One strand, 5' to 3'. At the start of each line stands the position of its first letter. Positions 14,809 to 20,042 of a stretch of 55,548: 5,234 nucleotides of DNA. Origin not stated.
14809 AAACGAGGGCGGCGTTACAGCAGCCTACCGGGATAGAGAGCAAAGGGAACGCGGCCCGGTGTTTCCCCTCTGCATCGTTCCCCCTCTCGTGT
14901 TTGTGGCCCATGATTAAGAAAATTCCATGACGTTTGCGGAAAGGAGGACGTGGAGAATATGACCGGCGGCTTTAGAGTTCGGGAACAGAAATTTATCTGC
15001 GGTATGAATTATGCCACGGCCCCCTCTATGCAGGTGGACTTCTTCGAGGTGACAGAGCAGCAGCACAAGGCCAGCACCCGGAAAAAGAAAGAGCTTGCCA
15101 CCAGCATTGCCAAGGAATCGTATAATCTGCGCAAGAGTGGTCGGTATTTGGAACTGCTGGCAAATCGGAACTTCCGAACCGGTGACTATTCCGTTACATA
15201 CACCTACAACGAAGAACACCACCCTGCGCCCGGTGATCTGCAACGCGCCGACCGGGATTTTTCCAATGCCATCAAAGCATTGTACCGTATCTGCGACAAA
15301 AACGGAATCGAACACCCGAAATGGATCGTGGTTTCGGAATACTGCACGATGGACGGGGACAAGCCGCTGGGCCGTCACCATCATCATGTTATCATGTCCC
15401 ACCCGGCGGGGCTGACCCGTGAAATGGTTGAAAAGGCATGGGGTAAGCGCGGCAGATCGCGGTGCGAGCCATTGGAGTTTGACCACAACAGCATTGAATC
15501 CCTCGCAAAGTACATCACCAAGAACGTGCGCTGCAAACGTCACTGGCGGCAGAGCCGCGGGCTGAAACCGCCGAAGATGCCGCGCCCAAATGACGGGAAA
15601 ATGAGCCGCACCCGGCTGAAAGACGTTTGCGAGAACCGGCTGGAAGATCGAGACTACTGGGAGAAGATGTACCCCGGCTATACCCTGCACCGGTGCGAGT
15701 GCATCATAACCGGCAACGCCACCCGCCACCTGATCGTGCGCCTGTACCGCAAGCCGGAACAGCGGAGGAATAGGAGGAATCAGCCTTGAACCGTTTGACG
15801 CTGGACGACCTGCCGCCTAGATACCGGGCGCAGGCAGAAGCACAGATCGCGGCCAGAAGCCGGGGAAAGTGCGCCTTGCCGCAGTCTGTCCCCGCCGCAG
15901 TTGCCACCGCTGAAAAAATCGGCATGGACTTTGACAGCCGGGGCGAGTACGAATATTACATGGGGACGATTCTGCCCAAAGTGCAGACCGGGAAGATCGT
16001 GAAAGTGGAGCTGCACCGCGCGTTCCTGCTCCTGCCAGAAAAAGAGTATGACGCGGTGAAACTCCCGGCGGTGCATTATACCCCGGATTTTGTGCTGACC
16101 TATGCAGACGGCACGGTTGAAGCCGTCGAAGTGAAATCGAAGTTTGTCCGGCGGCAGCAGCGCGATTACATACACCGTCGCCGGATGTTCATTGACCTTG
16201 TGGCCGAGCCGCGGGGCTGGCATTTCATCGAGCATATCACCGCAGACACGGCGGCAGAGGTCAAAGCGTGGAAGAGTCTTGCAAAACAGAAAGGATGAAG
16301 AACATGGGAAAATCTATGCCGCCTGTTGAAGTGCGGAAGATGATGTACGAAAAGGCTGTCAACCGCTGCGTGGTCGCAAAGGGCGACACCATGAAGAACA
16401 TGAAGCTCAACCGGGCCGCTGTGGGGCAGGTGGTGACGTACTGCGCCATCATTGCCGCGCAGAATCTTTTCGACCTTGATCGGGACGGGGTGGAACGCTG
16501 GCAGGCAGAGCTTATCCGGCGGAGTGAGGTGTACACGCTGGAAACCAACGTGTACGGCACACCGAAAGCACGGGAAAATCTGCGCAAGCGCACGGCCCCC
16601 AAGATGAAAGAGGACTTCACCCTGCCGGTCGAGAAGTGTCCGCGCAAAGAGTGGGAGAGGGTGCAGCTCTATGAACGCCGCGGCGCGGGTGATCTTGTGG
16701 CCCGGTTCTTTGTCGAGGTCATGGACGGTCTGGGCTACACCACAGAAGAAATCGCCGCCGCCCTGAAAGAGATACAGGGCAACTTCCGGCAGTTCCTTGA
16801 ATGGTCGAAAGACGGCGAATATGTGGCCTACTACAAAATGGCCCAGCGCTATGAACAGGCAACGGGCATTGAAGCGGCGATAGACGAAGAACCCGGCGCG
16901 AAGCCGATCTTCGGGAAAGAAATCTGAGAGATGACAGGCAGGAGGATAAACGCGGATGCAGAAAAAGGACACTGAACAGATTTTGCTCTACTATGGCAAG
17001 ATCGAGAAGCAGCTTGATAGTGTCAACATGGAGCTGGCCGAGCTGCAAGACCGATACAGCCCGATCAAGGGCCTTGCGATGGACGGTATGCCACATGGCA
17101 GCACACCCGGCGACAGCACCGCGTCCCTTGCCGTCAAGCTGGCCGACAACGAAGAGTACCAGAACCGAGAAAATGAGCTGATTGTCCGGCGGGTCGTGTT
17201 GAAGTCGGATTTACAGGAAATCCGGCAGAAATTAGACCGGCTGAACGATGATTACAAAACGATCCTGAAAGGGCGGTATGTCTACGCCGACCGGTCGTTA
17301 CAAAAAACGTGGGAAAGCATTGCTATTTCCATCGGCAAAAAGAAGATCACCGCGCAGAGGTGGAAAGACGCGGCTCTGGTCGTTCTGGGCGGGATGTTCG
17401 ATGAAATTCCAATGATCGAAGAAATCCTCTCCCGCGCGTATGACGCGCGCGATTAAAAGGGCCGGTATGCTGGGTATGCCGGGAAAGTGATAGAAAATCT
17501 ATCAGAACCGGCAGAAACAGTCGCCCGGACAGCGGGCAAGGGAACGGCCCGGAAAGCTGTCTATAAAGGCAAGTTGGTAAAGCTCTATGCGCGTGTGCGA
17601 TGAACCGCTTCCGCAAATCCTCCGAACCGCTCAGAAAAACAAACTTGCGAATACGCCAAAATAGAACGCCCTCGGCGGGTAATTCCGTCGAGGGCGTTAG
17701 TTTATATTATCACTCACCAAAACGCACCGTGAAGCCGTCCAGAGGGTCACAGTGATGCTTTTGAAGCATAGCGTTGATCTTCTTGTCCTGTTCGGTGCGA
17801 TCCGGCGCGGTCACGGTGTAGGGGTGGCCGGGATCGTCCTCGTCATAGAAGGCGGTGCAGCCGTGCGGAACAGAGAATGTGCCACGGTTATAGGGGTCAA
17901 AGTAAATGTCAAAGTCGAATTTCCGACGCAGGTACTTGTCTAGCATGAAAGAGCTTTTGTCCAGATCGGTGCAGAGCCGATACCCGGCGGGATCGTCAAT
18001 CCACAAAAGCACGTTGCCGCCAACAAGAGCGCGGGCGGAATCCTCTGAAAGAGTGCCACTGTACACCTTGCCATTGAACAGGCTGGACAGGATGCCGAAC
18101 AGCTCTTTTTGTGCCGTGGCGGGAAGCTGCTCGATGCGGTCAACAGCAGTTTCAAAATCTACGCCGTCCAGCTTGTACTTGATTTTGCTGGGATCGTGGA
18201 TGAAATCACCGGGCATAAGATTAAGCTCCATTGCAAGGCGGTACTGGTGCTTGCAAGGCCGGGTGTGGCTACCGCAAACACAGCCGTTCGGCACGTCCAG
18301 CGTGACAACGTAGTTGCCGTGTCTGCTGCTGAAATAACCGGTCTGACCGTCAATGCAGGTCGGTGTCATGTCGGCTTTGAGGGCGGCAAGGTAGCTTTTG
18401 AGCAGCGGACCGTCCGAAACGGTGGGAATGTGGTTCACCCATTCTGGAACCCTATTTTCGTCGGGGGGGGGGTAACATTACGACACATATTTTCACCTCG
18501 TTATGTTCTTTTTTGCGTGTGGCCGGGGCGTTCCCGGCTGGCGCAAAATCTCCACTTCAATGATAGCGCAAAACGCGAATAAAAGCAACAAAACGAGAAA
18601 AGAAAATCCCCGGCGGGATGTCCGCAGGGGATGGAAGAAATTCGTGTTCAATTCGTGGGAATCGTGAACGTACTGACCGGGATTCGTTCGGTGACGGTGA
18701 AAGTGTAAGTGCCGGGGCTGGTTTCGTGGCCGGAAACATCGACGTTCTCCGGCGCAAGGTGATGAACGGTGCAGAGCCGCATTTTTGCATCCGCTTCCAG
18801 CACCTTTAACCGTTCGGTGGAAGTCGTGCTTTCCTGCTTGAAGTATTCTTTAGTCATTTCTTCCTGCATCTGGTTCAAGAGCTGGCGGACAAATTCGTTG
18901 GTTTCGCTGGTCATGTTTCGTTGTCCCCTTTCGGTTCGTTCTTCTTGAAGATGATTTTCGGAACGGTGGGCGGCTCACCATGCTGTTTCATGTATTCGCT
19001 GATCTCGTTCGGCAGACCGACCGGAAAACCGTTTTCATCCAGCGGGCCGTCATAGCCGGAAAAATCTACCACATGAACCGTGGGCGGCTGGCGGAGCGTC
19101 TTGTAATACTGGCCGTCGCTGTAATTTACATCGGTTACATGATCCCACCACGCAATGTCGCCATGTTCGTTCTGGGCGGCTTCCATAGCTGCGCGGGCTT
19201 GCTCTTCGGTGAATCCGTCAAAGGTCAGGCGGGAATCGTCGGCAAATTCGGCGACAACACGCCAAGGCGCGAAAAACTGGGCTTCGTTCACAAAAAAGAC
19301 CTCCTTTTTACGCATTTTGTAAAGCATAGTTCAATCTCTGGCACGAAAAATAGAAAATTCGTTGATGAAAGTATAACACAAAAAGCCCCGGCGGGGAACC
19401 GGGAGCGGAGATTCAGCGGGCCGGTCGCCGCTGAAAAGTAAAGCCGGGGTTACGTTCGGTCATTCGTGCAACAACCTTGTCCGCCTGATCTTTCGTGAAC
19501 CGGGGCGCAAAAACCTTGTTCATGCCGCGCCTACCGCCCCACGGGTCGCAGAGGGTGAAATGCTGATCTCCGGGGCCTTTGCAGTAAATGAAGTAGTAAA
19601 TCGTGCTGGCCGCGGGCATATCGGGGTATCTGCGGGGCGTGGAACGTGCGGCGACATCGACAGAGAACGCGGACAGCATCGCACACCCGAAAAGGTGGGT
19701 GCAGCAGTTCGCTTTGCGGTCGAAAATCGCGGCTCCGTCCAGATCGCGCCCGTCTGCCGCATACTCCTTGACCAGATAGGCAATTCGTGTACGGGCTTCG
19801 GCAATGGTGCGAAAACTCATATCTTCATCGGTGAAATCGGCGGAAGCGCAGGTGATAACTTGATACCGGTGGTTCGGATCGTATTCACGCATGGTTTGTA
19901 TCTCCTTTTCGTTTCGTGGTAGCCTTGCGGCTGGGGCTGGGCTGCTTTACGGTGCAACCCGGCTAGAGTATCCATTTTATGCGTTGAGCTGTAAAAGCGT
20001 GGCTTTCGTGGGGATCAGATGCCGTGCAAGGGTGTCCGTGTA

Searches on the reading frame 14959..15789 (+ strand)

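Call 65: search_protein_families(library=phrogs, proteins=[window:14959-15789:+], max_evalue=0.00001)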
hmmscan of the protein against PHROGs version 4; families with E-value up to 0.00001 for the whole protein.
window:14959-15789:+ (276 aa): 1 family
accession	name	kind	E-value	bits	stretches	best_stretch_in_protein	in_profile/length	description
phrog_3584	-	DNA, RNA and nucleotide metabolism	3.2e-70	237.6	1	7-274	5-258/265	replication initiation protein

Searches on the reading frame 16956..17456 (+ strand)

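Call 65: search_protein_families(library=phrogs, proteins=[window:16956-17456:+], max_evalue=0.00001)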
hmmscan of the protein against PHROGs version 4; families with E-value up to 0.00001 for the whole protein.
window:16956-17456:+ (166 aa): 2 families
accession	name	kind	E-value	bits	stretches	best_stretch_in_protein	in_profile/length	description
phrog_36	-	transcription regulation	1.9e-18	67.9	1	2-160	52-201/220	transcriptional regulator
phrog_248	-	transcription regulation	1.8e-09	38.9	1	16-143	25-132/161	transcriptional activator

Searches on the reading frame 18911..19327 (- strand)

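Call 19: search_protein_families(library=pfam, proteins=[window:18911-19327:-], max_evalue=0.01)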
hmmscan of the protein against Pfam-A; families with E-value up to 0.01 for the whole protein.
window:18911-19327:- (138 aa): 0 families

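Call 20: search_protein_families(library=phrogs, proteins=[window:18911-19327:-], max_evalue=0.001)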
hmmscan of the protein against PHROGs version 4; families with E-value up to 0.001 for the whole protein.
window:18911-19327:- (138 aa): 1 family
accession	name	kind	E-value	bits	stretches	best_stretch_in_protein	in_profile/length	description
phrog_29799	-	unknown function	7.5e-52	174.8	1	48-132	1-85/85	-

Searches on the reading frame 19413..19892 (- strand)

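Call 19: search_protein_families(library=pfam, proteins=[window:19413-19892:-], max_evalue=0.01)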
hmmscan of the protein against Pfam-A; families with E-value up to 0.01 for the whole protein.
window:19413-19892:- (159 aa): 0 families

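Call 20: search_protein_families(library=phrogs, proteins=[window:19413-19892:-], max_evalue=0.001)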
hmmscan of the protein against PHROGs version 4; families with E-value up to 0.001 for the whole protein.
window:19413-19892:- (159 aa): 1 family
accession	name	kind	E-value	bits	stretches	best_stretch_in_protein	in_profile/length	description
phrog_35407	-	unknown function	9.4e-34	116.4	1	98-159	1-62/62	-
